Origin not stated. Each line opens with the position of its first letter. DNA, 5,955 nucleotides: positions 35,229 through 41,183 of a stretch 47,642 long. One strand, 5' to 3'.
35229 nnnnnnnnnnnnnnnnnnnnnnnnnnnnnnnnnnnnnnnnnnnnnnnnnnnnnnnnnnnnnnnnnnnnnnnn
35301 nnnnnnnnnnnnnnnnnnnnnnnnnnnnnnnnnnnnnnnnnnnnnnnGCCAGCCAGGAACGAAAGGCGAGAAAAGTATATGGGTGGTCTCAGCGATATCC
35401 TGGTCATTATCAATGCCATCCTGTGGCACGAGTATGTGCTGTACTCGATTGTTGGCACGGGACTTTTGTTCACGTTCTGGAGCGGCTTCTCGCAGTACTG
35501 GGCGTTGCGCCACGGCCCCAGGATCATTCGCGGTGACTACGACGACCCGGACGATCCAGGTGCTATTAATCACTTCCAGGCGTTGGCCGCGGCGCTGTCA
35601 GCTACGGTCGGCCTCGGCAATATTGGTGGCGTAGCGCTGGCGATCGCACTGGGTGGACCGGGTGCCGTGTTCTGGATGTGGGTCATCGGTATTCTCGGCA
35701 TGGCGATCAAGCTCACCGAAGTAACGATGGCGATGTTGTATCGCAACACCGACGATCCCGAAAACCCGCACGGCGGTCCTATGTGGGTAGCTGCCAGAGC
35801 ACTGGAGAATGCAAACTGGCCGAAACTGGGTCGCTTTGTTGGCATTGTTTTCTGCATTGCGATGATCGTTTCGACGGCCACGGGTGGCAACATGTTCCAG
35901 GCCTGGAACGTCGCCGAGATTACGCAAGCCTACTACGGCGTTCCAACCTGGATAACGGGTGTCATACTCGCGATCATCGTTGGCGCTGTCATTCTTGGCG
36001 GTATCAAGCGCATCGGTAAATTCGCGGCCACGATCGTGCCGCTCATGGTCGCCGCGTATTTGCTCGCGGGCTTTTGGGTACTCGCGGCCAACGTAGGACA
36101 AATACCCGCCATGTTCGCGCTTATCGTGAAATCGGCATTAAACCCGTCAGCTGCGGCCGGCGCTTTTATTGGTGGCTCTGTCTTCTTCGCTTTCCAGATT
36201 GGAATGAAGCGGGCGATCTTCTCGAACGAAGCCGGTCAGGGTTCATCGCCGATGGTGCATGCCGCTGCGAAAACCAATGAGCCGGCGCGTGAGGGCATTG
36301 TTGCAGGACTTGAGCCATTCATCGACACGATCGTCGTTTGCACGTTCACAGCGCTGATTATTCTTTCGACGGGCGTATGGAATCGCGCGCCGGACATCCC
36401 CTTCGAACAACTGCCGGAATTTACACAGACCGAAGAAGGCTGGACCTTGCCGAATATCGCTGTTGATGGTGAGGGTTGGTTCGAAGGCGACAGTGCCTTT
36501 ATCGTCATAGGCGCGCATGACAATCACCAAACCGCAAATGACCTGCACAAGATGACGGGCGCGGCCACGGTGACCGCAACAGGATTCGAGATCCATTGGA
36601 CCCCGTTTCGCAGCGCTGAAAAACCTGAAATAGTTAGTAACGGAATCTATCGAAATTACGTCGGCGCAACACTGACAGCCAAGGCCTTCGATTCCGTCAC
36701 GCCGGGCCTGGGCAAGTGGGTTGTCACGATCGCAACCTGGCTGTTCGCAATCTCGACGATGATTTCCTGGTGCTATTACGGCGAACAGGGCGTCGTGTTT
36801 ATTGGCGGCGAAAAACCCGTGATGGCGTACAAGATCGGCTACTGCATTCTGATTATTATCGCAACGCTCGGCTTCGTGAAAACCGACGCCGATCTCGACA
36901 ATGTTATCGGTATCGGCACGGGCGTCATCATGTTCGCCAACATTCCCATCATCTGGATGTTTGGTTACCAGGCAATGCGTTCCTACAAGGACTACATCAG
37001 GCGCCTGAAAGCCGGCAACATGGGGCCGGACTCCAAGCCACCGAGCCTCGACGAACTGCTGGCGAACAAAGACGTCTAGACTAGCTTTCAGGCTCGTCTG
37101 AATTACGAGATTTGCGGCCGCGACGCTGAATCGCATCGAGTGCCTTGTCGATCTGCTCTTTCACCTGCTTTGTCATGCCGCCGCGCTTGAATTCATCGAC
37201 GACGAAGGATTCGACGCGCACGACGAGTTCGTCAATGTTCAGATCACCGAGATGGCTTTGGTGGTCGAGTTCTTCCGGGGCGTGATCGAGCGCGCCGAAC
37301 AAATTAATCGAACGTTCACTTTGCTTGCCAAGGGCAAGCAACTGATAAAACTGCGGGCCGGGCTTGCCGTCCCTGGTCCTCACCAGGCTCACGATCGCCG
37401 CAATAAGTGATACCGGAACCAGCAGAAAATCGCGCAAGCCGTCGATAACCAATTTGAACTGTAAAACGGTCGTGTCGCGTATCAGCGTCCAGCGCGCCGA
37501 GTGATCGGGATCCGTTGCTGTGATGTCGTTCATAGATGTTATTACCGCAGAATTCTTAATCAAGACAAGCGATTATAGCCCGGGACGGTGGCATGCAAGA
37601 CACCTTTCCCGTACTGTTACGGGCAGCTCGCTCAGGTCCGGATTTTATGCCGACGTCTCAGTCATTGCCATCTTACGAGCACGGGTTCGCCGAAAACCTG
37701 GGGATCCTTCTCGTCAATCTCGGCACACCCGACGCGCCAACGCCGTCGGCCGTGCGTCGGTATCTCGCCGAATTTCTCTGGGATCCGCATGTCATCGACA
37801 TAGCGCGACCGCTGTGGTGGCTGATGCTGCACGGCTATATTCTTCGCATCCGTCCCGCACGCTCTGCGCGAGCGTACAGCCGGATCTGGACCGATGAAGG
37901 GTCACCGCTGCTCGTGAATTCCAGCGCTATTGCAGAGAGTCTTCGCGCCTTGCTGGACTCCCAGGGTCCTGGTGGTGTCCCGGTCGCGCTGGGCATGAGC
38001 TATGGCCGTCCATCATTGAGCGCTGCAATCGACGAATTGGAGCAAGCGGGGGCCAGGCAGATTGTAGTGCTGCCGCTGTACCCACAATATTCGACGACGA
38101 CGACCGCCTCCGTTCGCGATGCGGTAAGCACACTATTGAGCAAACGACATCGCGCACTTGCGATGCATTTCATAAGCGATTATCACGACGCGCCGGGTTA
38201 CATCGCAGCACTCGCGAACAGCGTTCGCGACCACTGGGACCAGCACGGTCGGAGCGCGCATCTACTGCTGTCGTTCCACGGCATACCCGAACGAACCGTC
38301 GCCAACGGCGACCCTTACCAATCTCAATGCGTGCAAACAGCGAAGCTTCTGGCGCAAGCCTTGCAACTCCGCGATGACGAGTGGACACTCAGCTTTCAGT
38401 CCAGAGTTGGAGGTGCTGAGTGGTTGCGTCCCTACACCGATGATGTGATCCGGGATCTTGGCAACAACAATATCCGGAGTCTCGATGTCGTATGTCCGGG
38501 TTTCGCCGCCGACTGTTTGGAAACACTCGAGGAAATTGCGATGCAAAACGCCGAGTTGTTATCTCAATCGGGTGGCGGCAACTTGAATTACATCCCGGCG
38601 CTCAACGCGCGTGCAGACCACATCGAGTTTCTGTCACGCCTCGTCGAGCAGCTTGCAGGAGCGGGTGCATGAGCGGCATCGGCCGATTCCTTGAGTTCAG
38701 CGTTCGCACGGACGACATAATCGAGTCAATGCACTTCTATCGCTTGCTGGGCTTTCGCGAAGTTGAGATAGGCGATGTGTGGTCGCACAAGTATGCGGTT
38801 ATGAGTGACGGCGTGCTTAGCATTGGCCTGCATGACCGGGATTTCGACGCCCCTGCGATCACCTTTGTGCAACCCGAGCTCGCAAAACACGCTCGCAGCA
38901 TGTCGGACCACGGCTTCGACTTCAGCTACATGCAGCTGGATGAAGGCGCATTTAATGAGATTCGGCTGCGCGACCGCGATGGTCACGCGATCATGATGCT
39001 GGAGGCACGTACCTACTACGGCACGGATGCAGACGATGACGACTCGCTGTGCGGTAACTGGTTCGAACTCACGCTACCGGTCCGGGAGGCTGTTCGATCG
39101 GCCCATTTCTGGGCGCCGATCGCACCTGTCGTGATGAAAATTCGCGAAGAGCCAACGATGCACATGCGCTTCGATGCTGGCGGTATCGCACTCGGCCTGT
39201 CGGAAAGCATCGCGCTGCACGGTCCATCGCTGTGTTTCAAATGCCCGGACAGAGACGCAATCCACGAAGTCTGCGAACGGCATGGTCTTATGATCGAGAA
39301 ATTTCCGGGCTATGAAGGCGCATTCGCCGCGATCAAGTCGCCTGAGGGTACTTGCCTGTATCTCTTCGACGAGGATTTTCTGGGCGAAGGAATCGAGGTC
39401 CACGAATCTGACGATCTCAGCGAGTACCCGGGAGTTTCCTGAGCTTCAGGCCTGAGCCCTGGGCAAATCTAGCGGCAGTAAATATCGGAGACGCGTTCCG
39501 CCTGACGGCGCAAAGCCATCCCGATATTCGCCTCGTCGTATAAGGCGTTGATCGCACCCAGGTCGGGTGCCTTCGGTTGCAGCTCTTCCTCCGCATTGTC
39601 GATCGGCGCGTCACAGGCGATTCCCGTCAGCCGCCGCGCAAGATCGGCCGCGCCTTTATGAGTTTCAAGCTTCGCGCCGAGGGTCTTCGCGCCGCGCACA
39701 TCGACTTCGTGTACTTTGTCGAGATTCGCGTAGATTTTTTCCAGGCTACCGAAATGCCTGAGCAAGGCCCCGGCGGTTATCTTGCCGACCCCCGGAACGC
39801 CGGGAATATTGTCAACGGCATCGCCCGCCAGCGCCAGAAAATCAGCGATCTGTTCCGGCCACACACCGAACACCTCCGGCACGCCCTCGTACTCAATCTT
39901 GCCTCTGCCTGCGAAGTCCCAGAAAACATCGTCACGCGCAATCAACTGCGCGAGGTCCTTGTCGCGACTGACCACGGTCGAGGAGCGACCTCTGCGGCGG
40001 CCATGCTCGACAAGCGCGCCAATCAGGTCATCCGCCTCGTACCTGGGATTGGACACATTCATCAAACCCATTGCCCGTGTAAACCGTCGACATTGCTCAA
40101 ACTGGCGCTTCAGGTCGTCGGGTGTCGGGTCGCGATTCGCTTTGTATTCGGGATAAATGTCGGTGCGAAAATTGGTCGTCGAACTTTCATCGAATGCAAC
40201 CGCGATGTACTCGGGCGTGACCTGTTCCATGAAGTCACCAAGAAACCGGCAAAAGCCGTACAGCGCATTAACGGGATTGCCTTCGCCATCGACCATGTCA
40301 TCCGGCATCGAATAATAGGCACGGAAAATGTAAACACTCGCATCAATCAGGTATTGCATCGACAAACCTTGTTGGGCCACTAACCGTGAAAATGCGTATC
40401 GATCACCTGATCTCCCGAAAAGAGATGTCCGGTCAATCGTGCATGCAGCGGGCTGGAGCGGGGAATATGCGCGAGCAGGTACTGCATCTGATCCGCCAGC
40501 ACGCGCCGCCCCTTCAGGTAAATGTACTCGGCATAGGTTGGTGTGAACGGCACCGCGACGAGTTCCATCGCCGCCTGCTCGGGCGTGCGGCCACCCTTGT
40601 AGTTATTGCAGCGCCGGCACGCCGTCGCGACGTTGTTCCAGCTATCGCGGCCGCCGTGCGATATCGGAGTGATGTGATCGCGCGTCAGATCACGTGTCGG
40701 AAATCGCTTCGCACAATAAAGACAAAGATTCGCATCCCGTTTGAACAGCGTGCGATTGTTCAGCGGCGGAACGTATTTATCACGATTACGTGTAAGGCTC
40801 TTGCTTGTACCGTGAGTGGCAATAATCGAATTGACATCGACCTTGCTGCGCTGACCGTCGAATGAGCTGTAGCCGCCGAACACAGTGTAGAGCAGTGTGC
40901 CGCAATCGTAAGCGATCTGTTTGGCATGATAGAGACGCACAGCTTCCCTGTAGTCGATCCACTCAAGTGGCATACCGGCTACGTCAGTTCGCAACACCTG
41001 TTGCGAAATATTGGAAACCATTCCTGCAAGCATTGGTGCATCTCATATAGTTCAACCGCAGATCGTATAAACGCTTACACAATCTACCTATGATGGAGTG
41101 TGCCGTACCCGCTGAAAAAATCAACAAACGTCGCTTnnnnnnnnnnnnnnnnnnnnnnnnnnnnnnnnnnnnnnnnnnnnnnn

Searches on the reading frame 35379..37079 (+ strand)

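Call 51: search_protein_families(library=pfam, proteins=[window:35379-37079:+], max_evalue=0.00001)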
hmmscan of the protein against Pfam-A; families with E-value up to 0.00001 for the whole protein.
window:35379-37079:+ (566 aa): 1 family
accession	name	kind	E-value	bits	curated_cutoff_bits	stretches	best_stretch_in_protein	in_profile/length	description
PF01235.23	Na_Ala_symp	-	1e-113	381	24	1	58-548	8-388/392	Sodium:alanine symporter family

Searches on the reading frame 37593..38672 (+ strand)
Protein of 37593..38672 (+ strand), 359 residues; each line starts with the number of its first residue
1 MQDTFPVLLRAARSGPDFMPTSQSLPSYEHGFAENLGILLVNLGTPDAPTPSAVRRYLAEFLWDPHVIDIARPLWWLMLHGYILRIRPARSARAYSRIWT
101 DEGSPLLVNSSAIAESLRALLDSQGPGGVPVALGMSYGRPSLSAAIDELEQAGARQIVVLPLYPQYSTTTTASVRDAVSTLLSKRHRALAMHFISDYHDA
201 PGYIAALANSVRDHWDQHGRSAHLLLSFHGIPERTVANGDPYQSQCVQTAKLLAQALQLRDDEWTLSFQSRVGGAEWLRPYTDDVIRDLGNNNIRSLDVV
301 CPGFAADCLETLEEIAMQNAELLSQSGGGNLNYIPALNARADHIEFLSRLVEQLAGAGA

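Call 51: search_protein_families(library=pfam, proteins=[window:37593-38672:+], max_evalue=0.00001)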
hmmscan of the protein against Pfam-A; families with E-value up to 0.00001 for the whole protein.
window:37593-38672:+ (359 aa): 1 family
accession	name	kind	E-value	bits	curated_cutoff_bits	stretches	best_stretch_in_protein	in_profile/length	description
PF00762.24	Ferrochelatase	-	1.1e-111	373.3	27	1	37-353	3-315/317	Ferrochelatase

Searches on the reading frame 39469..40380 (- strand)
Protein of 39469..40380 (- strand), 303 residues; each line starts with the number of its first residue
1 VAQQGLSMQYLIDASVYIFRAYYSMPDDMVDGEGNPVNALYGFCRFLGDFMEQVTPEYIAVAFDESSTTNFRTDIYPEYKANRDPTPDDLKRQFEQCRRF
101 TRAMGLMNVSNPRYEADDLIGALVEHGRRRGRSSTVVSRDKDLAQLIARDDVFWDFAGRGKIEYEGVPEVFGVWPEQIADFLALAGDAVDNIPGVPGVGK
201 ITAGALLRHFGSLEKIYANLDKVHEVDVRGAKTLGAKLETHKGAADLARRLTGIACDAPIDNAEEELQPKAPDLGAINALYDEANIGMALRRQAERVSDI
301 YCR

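Call 51: search_protein_families(library=pfam, proteins=[window:39469-40380:-], max_evalue=0.00001)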
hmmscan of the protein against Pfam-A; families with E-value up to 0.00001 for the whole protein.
window:39469-40380:- (303 aa): 2 families
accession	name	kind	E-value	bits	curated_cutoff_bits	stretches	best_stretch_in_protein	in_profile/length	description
PF02739.22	5_3_exonuc_N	-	1.1e-44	152.5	34.3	1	10-153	3-143/164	5'-3' exonuclease, N-terminal resolvase-like domain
PF01367.25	5_3_exonuc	-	1e-27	96.9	40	1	173-273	1-95/97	5'-3' exonuclease, C-terminal SAM fold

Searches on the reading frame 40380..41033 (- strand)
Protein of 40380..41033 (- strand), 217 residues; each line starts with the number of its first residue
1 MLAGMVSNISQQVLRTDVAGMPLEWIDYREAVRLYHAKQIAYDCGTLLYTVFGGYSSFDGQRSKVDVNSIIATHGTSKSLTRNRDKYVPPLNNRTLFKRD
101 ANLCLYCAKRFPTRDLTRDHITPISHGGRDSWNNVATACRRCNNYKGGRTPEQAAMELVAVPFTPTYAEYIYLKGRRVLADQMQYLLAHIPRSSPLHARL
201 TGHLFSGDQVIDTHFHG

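Call 52: search_protein_families(library=pfam, proteins=[window:40380-41033:-], max_evalue=0.001)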
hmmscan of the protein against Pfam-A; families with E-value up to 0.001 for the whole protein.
window:40380-41033:- (217 aa): 3 families
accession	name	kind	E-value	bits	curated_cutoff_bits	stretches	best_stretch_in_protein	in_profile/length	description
PF14279.12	HNH_5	-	5.8e-18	65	27.5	1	104-157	1-54/56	HNH endonuclease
PF01844.29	HNH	-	1.3e-14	54.5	21.4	1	104-147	1-45/47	HNH endonuclease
PF13395.12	HNH_4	-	6.2e-06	26.5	22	1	104-151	1-53/54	HNH endonuclease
